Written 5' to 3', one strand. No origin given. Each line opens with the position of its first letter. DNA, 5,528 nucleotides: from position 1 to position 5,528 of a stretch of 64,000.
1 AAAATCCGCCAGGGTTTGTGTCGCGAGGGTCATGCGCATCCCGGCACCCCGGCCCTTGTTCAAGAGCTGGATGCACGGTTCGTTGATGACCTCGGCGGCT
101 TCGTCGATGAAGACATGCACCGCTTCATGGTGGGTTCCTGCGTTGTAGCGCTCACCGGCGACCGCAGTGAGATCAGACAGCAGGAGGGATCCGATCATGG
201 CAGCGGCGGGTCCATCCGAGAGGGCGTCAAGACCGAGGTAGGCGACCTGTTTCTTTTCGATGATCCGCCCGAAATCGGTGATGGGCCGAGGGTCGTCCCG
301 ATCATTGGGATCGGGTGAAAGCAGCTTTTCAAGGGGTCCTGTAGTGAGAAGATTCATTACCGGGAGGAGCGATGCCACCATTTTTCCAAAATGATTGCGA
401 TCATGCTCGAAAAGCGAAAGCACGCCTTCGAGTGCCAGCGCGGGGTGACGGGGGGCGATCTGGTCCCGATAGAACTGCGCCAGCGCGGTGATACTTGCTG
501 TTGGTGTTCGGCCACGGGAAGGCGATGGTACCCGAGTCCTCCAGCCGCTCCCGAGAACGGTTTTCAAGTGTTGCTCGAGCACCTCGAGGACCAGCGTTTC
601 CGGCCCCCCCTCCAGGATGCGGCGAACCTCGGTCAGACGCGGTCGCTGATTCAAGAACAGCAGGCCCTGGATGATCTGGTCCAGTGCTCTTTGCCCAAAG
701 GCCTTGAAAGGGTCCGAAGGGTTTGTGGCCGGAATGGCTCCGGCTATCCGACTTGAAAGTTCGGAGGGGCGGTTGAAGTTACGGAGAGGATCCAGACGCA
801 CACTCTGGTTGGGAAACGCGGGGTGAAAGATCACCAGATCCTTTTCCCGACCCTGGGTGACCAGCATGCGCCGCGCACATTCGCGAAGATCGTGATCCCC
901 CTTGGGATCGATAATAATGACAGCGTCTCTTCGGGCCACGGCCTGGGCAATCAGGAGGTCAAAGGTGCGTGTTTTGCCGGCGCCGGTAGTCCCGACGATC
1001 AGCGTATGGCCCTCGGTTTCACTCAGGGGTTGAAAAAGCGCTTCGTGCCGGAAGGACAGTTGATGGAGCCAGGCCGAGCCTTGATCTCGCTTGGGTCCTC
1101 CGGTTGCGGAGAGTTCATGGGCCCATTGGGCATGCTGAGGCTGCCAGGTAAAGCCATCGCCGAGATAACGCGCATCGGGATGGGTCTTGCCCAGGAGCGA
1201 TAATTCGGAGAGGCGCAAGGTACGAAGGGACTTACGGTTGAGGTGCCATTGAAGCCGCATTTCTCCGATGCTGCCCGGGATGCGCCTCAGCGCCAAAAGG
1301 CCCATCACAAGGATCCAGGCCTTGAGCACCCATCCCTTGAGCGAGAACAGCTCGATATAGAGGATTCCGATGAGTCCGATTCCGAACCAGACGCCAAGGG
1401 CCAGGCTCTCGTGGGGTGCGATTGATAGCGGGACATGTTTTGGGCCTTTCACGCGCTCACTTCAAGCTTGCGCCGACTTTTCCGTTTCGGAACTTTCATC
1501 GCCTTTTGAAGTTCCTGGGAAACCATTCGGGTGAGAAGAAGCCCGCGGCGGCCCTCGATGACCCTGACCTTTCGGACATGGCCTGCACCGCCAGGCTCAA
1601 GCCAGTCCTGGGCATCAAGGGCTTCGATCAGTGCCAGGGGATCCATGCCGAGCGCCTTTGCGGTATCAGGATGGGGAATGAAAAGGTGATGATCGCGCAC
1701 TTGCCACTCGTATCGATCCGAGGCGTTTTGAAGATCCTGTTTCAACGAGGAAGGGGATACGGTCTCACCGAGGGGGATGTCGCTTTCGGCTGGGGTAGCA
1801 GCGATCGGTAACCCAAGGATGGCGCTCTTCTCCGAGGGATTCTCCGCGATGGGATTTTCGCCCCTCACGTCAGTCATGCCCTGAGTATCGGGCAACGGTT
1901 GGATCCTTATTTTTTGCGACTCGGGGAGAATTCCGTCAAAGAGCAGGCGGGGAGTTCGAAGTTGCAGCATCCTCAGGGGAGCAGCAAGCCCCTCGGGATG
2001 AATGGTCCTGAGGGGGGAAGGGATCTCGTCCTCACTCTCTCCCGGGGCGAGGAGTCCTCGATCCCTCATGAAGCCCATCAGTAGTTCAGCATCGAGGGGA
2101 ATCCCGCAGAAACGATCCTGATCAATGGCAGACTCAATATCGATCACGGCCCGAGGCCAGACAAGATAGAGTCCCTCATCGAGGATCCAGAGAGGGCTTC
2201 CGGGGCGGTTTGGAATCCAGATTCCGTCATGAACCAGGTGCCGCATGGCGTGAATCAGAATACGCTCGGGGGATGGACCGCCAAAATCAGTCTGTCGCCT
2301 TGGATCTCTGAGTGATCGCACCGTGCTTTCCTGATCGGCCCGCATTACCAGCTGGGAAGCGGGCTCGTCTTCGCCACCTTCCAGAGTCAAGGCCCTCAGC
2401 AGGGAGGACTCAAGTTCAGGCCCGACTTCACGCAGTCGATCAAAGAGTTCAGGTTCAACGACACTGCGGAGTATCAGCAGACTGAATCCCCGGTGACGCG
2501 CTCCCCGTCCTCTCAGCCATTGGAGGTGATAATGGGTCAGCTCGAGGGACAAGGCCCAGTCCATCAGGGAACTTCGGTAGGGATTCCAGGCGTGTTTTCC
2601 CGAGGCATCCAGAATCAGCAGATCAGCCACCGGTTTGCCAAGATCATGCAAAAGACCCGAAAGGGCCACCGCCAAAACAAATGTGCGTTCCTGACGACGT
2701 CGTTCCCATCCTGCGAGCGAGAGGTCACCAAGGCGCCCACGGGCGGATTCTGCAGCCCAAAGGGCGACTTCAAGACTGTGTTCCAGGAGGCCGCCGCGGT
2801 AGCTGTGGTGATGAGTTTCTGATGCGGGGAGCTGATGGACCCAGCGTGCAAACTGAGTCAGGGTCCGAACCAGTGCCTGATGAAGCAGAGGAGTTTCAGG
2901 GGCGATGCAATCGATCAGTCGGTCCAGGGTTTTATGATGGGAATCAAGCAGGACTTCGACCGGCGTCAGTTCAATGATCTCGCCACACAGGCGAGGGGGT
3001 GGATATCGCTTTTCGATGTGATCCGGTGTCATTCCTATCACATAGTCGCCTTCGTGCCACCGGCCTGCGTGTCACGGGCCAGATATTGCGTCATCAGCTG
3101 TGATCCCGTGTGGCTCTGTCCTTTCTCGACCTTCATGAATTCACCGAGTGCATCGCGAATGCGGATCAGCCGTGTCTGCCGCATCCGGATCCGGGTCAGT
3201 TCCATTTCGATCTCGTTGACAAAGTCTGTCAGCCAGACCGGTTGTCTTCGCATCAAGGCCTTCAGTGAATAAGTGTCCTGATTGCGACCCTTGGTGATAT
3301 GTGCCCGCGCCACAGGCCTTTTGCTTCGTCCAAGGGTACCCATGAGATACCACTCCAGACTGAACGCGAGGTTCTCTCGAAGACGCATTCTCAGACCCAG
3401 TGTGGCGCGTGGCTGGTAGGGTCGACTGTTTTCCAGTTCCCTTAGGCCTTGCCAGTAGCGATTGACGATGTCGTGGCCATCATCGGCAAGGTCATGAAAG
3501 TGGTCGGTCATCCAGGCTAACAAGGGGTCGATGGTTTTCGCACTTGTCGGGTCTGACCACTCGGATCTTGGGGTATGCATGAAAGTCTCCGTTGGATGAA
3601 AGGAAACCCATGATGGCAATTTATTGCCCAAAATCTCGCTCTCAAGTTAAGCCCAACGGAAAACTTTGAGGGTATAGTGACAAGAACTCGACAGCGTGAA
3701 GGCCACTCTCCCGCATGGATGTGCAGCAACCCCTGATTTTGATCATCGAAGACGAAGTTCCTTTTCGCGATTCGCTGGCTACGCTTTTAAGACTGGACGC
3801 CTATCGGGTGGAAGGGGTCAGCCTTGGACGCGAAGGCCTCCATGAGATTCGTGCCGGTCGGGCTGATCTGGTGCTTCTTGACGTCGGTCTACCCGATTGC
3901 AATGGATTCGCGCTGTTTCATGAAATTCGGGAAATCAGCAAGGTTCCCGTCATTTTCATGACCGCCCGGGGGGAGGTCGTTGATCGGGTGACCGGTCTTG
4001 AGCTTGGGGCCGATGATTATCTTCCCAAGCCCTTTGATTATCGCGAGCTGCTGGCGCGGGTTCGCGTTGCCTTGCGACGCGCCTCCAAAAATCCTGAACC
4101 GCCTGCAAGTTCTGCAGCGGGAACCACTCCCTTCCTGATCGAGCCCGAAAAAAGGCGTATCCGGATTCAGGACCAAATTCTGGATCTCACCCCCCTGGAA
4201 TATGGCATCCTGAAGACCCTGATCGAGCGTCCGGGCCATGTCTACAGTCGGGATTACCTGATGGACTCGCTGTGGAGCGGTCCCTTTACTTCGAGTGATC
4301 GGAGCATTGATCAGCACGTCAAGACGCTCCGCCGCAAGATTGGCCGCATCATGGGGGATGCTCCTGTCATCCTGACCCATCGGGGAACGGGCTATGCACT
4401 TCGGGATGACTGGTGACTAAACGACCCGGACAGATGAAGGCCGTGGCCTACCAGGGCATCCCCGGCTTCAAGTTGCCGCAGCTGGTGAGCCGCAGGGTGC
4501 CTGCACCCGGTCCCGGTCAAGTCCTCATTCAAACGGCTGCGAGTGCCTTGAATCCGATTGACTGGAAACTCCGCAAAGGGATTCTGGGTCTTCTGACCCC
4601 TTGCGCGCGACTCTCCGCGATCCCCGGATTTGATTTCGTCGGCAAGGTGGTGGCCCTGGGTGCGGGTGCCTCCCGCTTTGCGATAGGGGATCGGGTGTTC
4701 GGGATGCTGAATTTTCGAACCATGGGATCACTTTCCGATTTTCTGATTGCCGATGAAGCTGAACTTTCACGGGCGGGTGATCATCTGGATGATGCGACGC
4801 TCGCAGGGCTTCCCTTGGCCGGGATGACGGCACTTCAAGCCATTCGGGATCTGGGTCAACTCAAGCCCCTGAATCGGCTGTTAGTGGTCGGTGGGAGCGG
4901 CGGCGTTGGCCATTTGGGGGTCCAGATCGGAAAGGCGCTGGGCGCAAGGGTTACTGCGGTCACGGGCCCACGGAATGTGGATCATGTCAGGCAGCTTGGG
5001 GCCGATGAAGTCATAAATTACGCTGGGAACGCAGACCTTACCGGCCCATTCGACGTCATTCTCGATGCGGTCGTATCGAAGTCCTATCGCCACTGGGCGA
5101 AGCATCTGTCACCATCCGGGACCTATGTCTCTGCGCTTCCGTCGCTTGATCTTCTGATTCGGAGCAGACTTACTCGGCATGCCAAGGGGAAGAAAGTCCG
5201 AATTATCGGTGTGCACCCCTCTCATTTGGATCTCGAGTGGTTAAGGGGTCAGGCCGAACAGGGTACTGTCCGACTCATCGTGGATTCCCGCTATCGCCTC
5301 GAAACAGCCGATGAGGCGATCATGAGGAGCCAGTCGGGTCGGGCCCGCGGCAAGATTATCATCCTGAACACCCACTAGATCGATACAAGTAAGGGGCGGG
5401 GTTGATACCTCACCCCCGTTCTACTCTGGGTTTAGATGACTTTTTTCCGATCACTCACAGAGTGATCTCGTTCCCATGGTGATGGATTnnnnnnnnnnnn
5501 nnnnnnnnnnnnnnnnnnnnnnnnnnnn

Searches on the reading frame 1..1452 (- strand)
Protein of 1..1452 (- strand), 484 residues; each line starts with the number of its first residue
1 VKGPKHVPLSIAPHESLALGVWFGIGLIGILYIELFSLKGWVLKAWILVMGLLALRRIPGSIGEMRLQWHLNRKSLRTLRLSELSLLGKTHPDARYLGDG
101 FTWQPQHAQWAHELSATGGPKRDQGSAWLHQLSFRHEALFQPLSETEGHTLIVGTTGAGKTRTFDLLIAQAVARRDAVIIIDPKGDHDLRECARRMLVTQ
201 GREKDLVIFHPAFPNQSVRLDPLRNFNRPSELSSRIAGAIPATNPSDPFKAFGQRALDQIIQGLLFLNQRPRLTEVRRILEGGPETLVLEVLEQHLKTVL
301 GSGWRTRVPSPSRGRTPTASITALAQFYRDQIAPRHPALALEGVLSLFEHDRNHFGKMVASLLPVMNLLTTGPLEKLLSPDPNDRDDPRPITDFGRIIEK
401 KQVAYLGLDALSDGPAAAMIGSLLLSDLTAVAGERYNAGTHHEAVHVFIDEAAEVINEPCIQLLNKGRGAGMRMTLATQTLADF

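Call 14: search_protein_families(library=pfam, proteins=[window:1-1452:-], max_evalue=0.001)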
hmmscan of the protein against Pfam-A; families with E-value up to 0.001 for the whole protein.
window:1-1452:- (484 aa): 6 families
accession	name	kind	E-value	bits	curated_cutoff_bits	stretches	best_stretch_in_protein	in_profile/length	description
PF10412.15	TrwB_AAD_bind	-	2.4e-09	37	20.5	1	144-264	12-124/387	Type IV secretion-system coupling protein DNA-binding domain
PF01935.23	DUF87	-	3.2e-08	34.4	23.2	1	149-199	25-69/220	Helicase HerA, central domain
PF12846.13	AAA_10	-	1.5e-06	27.9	27.5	1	145-231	19-101/362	AAA-like domain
PF13401.12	AAA_22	-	7.4e-06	26.7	27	1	146-199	4-57/130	AAA domain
PF01580.24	FtsK_SpoIIIE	-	8.7e-05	22.5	24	1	143-185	35-81/221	FtsK/SpoIIIE family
PF12696.13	TraG-D_C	-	0.00064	20.1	22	1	445-483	2-41/126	TraM recognition site of TraD and TraG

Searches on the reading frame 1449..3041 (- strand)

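Call 14: search_protein_families(library=pfam, proteins=[window:1449-3041:-], max_evalue=0.001)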
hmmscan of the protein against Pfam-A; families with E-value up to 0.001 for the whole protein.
window:1449-3041:- (530 aa): 2 families
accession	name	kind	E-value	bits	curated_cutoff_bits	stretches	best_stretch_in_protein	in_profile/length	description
PF07514.17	TraI_2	-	8.8e-57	192.9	23.9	1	35-333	16-317/324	Putative helicase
PF01966.28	HD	-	0.00039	21.1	22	0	86-138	2-40/116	HD domain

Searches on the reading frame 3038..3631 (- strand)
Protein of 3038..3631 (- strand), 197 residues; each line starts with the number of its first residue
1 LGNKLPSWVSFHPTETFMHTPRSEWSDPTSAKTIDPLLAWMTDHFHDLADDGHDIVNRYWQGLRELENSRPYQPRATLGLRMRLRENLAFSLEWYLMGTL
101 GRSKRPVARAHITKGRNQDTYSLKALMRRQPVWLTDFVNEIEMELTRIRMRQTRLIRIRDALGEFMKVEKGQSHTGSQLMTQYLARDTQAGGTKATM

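Call 14: search_protein_families(library=pfam, proteins=[window:3038-3631:-], max_evalue=0.001)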
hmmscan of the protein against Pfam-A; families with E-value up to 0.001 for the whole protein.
window:3038-3631:- (197 aa): 1 family
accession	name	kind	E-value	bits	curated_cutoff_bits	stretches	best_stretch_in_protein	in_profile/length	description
PF19456.4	MobI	-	2.7e-17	63.4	26.6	1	49-162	2-115/116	MobI protein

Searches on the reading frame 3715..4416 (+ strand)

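Call 14: search_protein_families(library=pfam, proteins=[window:3715-4416:+], max_evalue=0.001)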
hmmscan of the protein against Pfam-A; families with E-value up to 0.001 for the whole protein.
window:3715-4416:+ (233 aa): 2 families
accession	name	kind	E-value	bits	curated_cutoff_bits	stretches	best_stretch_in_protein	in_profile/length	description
PF00072.30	Response_reg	-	1.6e-27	96.3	30.2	1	8-117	1-111/111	Response regulator receiver domain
PF00486.34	Trans_reg_C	-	4.8e-21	75.1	26.2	1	156-229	4-77/77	Transcriptional regulatory protein, C terminal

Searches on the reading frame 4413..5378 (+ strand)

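Call 14: search_protein_families(library=pfam, proteins=[window:4413-5378:+], max_evalue=0.001)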
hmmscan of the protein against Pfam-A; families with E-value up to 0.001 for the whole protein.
window:4413-5378:+ (321 aa): 3 families
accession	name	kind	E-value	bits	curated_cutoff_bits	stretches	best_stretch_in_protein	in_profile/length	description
PF13602.12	ADH_zinc_N_2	-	8.3e-20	72.5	27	1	195-317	1-134/134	Zinc-binding dehydrogenase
PF08240.17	ADH_N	-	4.5e-14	53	23.5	1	33-96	1-61/104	Alcohol dehydrogenase GroES-like domain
PF00107.32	ADH_zinc_N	-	4e-11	43.4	31.8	1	164-240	1-87/129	Zinc-binding dehydrogenase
